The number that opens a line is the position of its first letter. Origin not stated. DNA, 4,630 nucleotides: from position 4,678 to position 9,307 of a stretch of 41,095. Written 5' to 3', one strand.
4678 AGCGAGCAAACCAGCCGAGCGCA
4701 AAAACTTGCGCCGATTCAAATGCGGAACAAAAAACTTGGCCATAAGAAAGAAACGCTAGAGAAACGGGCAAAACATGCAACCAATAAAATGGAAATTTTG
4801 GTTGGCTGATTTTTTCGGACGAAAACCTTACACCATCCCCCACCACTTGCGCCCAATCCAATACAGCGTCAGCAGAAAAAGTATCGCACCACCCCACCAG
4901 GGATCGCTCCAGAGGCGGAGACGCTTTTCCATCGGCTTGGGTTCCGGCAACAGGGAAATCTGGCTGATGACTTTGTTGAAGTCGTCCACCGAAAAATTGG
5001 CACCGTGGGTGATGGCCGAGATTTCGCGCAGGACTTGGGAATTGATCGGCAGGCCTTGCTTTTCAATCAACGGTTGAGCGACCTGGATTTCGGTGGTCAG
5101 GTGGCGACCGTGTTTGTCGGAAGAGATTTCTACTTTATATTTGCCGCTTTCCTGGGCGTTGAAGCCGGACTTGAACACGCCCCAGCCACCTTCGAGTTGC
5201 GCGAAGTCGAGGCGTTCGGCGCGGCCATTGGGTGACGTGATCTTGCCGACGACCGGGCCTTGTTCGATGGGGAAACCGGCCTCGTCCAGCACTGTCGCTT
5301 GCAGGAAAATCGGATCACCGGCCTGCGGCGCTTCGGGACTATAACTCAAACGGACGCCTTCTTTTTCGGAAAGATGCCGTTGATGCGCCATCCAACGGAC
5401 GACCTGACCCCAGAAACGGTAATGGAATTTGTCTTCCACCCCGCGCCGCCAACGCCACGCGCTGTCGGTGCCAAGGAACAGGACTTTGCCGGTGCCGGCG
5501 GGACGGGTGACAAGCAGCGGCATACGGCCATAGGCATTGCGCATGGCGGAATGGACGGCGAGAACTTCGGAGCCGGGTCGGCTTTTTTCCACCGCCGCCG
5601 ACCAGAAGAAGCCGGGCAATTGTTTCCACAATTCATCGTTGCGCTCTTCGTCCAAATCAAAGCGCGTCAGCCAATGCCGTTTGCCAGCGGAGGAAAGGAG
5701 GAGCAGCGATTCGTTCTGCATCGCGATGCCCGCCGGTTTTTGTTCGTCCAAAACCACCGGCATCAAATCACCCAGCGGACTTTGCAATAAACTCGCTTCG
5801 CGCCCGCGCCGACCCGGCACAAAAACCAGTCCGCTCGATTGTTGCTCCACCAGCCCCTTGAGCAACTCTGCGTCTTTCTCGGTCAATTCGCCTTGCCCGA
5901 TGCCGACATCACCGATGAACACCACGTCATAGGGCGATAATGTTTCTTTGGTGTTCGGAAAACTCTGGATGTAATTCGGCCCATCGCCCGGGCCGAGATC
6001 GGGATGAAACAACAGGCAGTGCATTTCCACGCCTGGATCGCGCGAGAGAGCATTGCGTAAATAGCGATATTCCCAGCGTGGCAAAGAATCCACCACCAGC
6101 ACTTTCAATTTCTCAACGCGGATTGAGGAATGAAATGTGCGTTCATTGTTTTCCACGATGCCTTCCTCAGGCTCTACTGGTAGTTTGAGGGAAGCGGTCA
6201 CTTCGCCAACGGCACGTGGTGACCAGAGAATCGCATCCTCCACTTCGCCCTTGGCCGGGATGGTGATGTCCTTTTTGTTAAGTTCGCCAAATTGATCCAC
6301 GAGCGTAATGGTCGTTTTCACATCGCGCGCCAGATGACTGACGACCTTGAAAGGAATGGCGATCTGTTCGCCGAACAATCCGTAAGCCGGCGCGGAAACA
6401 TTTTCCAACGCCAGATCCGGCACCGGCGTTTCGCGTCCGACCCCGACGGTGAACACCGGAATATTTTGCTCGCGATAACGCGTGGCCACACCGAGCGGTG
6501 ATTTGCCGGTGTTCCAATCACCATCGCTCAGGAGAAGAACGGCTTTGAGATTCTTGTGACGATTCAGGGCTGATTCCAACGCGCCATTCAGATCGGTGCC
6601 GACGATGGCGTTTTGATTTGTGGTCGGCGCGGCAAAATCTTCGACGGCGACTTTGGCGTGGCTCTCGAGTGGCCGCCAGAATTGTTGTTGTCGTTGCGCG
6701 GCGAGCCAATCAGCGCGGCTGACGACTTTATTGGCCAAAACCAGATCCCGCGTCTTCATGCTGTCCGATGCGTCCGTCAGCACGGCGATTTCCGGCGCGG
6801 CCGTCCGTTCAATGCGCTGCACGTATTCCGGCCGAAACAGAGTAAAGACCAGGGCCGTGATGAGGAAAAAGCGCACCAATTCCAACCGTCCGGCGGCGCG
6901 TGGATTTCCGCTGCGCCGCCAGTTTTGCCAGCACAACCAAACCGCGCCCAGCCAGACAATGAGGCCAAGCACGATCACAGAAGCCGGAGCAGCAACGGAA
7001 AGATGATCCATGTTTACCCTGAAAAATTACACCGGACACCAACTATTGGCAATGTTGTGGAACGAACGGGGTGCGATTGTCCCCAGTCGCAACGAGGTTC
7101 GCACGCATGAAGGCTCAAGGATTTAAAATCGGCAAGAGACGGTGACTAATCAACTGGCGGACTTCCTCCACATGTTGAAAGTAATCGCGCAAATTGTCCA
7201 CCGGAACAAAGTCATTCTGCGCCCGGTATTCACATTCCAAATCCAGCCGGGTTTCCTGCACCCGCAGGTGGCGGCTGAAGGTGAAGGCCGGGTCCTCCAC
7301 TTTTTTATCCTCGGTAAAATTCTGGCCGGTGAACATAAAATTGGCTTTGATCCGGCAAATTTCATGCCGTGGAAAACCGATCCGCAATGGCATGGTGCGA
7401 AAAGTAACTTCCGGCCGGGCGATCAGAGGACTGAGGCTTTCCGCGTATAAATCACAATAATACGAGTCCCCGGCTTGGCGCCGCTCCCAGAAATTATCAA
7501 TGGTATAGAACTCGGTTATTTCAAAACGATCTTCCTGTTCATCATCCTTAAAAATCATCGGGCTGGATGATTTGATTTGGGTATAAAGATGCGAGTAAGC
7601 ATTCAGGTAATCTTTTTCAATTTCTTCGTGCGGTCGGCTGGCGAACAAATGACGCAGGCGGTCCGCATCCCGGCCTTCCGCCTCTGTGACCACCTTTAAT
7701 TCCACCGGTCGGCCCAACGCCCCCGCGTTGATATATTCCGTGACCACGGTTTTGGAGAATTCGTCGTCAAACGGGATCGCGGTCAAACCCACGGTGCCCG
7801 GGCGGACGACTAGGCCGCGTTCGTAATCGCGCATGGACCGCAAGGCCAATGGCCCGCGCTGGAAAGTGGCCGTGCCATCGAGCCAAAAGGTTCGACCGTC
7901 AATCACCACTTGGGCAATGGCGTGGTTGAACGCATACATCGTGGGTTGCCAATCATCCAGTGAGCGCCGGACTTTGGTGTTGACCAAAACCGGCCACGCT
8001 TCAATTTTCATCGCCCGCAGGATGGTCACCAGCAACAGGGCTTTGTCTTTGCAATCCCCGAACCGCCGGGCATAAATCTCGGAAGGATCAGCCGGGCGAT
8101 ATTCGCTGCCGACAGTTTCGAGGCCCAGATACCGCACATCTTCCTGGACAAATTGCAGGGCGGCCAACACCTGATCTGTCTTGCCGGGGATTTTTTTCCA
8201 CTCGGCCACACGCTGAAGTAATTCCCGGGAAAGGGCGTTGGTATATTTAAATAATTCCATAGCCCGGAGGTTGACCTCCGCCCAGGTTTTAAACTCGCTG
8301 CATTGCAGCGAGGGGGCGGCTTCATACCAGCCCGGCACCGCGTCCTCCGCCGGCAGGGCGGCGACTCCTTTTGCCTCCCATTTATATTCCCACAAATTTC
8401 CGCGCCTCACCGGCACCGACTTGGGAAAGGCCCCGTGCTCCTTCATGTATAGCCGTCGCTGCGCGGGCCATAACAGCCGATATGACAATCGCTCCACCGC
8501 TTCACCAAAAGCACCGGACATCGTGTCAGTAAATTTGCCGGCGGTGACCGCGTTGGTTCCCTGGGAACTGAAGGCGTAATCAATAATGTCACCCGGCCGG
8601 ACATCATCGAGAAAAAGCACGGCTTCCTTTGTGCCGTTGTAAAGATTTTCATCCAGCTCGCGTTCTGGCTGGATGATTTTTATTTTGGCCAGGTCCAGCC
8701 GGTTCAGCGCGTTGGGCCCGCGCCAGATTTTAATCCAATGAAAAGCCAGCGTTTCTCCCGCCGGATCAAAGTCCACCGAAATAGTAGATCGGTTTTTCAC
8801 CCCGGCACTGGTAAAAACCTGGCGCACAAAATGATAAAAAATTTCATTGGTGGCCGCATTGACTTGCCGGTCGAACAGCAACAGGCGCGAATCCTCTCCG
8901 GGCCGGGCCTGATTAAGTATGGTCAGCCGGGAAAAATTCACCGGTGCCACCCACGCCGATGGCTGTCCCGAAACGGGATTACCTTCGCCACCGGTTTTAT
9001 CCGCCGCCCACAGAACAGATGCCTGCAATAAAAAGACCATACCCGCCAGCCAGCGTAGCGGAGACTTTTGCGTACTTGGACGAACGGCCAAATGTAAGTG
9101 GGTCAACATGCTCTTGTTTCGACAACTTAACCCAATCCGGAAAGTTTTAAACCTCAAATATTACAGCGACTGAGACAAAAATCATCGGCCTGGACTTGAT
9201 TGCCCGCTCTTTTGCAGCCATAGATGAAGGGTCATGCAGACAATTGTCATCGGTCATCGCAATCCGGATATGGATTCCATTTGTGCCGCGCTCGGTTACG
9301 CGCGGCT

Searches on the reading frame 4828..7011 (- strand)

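Call 10: search_protein_families(library=pfam, proteins=[window:4828-7011:-], max_evalue=0.001)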
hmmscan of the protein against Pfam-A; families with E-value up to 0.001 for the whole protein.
window:4828-7011:- (727 aa): 1 family
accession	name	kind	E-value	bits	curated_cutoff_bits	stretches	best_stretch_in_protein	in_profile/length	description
PF00092.34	VWA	-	6e-07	30.3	23.8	1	134-195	78-143/174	von Willebrand factor type A domain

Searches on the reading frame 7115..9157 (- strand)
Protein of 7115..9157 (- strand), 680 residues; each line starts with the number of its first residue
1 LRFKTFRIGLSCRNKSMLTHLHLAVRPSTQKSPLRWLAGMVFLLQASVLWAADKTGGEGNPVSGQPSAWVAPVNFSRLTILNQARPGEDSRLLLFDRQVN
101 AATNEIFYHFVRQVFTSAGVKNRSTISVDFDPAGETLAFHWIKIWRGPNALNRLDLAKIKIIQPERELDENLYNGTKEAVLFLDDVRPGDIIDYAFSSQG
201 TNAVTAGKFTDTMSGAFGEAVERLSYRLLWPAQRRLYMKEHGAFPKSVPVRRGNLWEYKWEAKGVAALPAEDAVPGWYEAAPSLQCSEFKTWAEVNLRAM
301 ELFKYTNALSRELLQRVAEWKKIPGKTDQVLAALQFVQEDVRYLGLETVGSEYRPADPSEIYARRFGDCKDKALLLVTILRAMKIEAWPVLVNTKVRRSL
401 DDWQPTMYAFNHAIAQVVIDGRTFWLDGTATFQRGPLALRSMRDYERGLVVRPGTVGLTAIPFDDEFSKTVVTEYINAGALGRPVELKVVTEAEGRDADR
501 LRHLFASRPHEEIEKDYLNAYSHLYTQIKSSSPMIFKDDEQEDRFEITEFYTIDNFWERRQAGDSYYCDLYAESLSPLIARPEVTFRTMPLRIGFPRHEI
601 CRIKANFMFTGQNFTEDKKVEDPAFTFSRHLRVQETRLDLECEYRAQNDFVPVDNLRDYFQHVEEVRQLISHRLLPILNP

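Call 10: search_protein_families(library=pfam, proteins=[window:7115-9157:-], max_evalue=0.001)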
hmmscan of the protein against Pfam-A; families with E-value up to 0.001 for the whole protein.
window:7115-9157:- (680 aa): 2 families
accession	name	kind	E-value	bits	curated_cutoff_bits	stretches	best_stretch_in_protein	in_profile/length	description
PF12969.12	DUF3857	-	1.2e-36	126.8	24.6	1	104-267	5-168/170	Domain of Unknown Function with PDB structure (DUF3857)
PF01841.26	Transglut_core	-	4.2e-07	30.6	23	1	324-425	12-103/108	Transglutaminase-like superfamily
